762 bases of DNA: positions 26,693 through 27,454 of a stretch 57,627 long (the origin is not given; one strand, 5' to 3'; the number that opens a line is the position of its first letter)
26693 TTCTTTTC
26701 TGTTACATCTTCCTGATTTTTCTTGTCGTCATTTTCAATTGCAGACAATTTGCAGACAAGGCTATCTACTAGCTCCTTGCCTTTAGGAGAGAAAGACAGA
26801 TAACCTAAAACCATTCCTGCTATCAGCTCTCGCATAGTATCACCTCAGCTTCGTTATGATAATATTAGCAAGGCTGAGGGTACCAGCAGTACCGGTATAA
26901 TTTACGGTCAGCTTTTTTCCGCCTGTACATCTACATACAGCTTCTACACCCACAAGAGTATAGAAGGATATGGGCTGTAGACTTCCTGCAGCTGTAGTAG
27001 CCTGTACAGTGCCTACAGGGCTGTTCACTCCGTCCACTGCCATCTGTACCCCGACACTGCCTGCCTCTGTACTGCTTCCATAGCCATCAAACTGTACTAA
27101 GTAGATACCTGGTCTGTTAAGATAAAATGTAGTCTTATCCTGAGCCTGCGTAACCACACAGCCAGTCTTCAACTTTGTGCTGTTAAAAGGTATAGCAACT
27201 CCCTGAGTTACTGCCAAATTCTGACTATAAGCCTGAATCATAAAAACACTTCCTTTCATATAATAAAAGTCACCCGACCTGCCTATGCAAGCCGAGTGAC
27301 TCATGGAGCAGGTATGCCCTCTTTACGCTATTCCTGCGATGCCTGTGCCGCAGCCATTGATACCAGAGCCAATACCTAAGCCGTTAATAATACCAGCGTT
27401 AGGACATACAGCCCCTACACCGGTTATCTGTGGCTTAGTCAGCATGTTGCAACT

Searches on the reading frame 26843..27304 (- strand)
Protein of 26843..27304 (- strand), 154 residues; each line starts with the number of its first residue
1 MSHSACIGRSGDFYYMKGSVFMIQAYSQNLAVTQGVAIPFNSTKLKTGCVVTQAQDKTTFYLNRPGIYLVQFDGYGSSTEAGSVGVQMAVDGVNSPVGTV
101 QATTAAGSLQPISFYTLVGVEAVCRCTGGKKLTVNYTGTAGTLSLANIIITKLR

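Call 59: search_protein_families(library=pfam, proteins=[window:26843-27304:-], max_evalue=0.001)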
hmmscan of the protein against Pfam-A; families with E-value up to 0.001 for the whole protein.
window:26843-27304:- (154 aa): 1 family
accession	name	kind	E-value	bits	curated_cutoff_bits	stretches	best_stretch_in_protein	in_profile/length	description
PF18573.7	BclA_C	-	3.3e-09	37.1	38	1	28-153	9-127/128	BclA C-terminal domain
